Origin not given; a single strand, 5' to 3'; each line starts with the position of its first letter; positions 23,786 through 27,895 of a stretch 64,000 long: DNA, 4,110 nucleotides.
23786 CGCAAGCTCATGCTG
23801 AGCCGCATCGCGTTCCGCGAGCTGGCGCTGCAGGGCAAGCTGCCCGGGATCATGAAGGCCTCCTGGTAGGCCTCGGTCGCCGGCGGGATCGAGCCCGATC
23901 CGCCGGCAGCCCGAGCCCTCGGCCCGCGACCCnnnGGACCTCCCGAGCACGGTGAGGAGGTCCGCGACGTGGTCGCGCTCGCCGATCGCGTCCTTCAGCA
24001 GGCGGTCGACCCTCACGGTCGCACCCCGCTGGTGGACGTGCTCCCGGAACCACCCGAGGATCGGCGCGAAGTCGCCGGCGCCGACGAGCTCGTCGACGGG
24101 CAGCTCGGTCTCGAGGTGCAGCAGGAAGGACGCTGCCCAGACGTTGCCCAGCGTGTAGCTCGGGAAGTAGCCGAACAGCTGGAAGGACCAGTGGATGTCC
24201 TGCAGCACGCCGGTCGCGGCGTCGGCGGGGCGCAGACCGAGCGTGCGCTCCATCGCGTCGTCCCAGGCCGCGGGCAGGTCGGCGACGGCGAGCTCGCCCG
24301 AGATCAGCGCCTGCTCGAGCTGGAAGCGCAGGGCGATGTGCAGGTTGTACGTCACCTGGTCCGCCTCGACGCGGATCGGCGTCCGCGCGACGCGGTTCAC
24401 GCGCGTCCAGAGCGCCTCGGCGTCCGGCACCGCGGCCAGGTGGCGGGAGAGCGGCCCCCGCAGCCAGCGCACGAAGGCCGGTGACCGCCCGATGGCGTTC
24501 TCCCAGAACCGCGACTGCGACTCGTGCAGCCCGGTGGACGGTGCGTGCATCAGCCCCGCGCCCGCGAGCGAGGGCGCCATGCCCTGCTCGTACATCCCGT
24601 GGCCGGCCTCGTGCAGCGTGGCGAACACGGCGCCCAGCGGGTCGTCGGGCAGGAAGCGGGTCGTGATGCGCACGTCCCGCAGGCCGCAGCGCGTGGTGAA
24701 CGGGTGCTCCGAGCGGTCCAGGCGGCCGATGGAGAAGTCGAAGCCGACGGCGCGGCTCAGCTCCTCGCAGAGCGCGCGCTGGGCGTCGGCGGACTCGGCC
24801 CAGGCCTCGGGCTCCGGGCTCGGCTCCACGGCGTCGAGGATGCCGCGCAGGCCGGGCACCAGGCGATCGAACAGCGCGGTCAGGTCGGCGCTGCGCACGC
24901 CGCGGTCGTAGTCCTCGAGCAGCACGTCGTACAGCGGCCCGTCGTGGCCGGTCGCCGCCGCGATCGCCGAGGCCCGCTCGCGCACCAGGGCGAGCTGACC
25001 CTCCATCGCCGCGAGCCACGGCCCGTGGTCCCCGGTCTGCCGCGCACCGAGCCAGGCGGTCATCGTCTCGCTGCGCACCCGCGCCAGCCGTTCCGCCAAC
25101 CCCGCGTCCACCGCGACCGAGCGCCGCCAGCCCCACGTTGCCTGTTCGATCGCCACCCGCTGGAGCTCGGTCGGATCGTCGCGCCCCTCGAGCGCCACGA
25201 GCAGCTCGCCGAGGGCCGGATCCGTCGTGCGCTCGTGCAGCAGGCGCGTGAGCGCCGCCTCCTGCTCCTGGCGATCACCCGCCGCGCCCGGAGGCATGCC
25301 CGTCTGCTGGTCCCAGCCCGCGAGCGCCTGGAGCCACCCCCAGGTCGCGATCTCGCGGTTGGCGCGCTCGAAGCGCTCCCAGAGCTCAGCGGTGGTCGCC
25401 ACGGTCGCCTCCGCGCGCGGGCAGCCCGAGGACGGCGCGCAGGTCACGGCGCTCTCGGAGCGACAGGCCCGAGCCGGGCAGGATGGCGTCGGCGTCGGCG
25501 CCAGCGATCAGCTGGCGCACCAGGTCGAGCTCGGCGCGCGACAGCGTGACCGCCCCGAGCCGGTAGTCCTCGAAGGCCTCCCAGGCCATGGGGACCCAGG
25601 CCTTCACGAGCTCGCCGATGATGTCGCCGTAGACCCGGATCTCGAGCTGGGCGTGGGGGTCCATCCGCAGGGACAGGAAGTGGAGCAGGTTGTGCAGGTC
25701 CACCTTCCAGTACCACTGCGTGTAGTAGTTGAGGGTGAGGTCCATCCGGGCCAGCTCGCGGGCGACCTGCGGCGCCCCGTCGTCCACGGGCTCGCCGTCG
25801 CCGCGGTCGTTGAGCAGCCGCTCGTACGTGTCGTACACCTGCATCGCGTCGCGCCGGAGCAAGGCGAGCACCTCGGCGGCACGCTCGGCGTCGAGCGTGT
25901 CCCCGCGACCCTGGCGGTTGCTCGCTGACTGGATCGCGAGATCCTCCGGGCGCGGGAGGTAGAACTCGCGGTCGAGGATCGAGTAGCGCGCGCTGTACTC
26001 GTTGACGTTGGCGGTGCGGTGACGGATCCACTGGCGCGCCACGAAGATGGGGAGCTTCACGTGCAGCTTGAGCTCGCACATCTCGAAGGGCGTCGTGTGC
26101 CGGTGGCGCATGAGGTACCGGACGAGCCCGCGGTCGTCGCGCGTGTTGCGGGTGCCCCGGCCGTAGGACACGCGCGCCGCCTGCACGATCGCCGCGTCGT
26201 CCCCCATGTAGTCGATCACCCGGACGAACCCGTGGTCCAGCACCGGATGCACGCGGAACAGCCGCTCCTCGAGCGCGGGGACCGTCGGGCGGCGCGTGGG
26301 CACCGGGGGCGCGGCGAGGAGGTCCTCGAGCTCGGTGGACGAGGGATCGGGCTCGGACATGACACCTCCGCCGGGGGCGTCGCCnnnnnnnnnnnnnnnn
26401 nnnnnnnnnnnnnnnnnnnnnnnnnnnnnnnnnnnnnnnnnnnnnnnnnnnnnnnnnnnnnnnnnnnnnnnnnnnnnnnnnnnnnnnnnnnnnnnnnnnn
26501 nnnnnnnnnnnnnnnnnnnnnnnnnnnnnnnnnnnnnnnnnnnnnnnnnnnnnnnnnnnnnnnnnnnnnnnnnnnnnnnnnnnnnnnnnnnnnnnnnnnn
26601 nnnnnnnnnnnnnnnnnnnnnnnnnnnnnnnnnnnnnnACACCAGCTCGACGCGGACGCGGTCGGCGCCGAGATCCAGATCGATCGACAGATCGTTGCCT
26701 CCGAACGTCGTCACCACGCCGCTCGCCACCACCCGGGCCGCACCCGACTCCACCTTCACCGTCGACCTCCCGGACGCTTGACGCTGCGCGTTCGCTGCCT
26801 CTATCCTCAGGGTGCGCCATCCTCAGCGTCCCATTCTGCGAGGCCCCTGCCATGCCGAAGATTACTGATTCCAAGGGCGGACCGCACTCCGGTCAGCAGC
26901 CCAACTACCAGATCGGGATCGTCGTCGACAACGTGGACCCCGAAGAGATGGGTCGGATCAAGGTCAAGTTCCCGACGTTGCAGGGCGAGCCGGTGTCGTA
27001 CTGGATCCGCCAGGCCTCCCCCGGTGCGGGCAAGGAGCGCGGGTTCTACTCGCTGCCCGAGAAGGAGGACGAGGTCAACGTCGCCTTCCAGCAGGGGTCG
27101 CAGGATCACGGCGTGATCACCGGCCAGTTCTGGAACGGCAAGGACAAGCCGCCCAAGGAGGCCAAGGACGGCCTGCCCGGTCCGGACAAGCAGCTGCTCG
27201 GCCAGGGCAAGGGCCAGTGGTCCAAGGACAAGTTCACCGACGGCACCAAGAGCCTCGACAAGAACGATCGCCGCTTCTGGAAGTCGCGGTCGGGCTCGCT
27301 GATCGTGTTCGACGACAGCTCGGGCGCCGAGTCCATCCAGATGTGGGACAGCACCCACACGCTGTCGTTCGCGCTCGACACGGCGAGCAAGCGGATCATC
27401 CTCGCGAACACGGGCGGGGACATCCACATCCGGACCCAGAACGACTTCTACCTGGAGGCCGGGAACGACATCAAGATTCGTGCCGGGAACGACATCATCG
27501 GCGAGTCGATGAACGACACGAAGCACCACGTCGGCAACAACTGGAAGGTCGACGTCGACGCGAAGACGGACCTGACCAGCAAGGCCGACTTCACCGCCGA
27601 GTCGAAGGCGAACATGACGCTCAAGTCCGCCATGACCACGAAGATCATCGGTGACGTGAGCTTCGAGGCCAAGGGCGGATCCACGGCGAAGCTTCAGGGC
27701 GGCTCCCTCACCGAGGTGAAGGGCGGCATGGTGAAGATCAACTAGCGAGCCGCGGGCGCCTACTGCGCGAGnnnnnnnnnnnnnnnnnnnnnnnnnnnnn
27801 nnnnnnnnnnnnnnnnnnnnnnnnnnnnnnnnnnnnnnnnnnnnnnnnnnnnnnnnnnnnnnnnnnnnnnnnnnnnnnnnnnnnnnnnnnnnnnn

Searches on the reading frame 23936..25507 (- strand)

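Call 23: search_protein_families(library=pfam, proteins=[window:23936-25507:-], max_evalue=0.01)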
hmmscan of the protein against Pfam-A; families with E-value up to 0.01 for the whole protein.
window:23936-25507:- (524 aa): 1 family
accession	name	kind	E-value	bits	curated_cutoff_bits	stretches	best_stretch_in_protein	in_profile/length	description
PF02074.21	Peptidase_M32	-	2.6e-133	445.7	25.1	1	52-519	8-483/489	Carboxypeptidase Taq (M32) metallopeptidase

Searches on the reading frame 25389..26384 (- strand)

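Call 23: search_protein_families(library=pfam, proteins=[window:25389-26384:-], max_evalue=0.01)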
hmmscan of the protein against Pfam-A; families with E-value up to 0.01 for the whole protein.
window:25389-26384:- (332 aa): 1 family
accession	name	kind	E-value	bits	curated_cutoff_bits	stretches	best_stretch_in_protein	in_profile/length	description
PF02511.20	Thy1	-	2.4e-53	181.2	24.8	1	55-265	1-190/191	Thymidylate synthase complementing protein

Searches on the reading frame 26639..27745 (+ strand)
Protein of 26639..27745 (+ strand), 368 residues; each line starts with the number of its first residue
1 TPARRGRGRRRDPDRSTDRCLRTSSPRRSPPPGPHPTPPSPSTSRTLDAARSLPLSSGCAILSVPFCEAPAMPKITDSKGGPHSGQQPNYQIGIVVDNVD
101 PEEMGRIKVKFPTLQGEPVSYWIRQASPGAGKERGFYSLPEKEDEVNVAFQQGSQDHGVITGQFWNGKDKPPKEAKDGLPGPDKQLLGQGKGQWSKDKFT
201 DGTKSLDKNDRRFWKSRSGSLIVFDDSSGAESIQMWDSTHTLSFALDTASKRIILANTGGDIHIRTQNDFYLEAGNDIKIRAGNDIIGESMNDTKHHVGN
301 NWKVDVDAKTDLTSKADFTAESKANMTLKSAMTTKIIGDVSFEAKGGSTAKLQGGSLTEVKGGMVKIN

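Call 23: search_protein_families(library=pfam, proteins=[window:26639-27745:+], max_evalue=0.01)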
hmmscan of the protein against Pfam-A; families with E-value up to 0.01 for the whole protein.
window:26639-27745:+ (368 aa): 1 family
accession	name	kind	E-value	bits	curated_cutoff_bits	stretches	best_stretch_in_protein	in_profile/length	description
PF04717.18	Phage_base_V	-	1.4e-21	77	23.8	1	91-165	1-75/75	Type VI secretion system/phage-baseplate injector OB domain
